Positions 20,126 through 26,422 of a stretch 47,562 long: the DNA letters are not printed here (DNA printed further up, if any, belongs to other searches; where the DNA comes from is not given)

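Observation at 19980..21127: Unassigned RHS toxin tip: glycine-zipper segment plus a ~90-aa terminal domain, with an AT-rich toxin-immunity module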

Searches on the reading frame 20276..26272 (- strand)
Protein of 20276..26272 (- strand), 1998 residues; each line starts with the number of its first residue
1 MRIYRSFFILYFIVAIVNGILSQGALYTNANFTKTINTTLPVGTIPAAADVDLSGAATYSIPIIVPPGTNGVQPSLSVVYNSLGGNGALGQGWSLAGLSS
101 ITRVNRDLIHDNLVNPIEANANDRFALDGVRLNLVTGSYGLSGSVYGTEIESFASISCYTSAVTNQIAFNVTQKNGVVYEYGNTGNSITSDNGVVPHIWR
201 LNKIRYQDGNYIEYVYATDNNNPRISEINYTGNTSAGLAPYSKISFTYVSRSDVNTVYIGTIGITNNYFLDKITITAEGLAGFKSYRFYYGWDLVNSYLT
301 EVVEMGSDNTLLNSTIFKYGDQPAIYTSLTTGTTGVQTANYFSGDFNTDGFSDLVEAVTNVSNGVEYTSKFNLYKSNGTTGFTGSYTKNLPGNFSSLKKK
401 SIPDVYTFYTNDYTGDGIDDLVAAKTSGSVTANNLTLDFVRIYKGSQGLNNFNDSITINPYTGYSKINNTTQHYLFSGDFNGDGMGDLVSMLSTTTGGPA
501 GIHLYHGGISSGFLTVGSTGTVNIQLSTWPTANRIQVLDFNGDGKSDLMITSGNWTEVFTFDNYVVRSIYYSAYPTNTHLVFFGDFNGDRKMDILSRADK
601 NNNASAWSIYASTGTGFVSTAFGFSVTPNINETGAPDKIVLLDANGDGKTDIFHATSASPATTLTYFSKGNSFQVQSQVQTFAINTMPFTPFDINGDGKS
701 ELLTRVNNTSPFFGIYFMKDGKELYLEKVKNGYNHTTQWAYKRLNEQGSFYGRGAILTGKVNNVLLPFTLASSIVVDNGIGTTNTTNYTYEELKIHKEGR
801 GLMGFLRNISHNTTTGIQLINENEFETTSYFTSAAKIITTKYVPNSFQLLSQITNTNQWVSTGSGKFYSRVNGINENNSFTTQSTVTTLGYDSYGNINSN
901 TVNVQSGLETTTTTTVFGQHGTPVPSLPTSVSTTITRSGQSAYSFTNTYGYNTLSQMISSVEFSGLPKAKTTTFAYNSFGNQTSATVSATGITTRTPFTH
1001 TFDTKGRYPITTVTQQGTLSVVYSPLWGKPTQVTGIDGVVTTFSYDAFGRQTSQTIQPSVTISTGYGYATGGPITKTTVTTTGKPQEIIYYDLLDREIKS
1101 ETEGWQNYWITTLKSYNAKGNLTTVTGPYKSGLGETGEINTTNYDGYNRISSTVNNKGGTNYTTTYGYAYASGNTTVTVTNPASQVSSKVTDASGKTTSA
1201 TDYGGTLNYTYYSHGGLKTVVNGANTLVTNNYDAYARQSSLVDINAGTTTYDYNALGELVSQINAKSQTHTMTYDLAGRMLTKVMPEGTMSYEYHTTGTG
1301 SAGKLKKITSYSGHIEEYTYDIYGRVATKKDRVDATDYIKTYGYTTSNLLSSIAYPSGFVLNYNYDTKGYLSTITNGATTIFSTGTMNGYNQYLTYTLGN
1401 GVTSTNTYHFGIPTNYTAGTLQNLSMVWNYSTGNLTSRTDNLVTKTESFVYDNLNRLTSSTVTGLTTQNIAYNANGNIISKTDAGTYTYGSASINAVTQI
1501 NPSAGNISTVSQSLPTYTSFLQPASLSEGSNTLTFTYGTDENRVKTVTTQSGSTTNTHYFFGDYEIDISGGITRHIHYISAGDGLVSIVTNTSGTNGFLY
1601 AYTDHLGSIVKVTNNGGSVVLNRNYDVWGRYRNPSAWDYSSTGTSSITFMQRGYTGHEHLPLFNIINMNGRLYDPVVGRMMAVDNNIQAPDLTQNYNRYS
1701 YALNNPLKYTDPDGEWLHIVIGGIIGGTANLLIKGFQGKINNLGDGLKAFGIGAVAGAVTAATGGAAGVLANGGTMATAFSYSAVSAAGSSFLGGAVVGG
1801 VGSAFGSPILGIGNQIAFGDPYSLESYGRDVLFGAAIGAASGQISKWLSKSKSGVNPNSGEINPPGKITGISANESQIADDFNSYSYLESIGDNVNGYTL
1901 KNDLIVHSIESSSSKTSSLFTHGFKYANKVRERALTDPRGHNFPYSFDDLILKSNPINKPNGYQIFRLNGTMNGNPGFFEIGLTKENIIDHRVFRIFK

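Call 3: search_protein_families(library=pfam, proteins=[window:20276-26272:-], max_evalue=1)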
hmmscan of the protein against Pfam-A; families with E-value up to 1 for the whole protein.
window:20276-26272:- (1998 aa): 5 families
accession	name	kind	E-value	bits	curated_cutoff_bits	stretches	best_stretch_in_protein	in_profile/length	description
PF05593.20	RHS_repeat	-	2.6e-20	72.7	22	4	1028-1055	5-32/38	RHS Repeat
PF13517.12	FG-GAP_3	-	1e-18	68.1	26.9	5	539-595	1-60/61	FG-GAP-like repeat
PF01839.29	FG-GAP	-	6e-16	58.4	22.1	1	535-556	5-26/37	FG-GAP repeat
PF12256.14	TcdB_toxin_midN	-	3.4e-15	56.3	24.8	2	690-831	31-173/181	Insecticide toxin TcdB middle/N-terminal region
PF03534.18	SpvB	-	1.8e-12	47.5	22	1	54-222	4-183/287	Salmonella virulence plasmid 65kDa B protein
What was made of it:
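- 20276..26272 (-): Whole RHS polymorphic-toxin gene (1998 aa). In order: N-terminal signal-peptide-like leader, SpvB, FG-GAP propeller, TcdB_toxin_midN, RHS/YD repeats, RHS-associated core, then the 283-aa tip. Pfam (call 3): SpvB 54-222, FG-GAP 535-595, TcdB_midN 690-831, RHS_repeat E 2.6e-20.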

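Call 4: search_protein_families(library=ncbifam, proteins=[window:20276-26272:-], max_evalue=1)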
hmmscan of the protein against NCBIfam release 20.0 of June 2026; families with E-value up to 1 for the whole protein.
window:20276-26272:- (1998 aa): 4 families
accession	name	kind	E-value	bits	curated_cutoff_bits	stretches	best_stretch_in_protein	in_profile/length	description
TIGR01643.1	YD_repeat_2x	repeat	1.8e-19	69.3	15.8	3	1253-1292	1-41/42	YD repeat-containing protein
TIGR03696.1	Rhs_assc_core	domain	3.6e-11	43.4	32.5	1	1625-1714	1-75/76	RHS repeat-associated core domain-containing protein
NF041261.1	RHS_core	equivalog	4.5e-07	28.1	2000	3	1115-1372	475-714/1261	RHS element core protein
NF047539.1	XAC2610_fam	domain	0.011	16.2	35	0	535-554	1-20/89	XAC2610-related protein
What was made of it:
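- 20276..26272 (-): NCBIfam (call 4): YD_repeat_2x, and Rhs_assc_core 1625-1714 at E 3.6e-11.
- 21131..21400 (-): RHS-associated core domain (residues 1625-1714), the plug and autoprotease region that ends the shell. TIGR03696 Rhs_assc_core, 43.4 bits against a cut-off of 32.5 (call 4).
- On RHS polymorphic toxin (Rhs/TcC-type shell with C-terminal toxin): PF05593 E 2.6e-20 in 4 stretches; TIGR01643 E 1.8e-19 (calls 3, 4). TIGR03696 at 1625-1714, 43.4 bits against a cut-off of 32.5 (call 4).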

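Call 110: search_solved_structures(query=window:20276-26272:-, max_evalue=0.00001)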
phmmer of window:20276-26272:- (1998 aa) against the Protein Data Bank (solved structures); distinct sequences matched with E-value up to 0.00001: 5.
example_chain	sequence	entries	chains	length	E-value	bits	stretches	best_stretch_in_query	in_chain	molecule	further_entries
8h8a_A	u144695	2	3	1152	4.9e-14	54.1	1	1231-1374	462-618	Putative Rhs-family protein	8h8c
8h8b_A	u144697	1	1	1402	3.8e-13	51.2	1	1231-1374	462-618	Putative Rhs-family protein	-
8qja_A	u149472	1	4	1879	3.8e-08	34.5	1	1209-1373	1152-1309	Putative type VI secretion system YD repeat-containing Rhs element Vgr protein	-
7pq5_L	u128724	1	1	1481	1.8e-06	29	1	1163-1299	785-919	Tre23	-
7q97_A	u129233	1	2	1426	4.3e-06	27.7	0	1178-1490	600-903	Rhs family protein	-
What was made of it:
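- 20276..26272 (-): Closest solved shells are Rhs proteins 8H8A, 8QJA, 7PQ5 and 7Q97 (call 110).
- On RHS polymorphic toxin (Rhs/TcC-type shell with C-terminal toxin): PDB Rhs proteins match (call 110).
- Closest known: Solved Rhs effectors. Same: RHS/YD shell with a core-terminating DPxG motif and an encapsulated C-terminal toxin (calls 4, 110).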
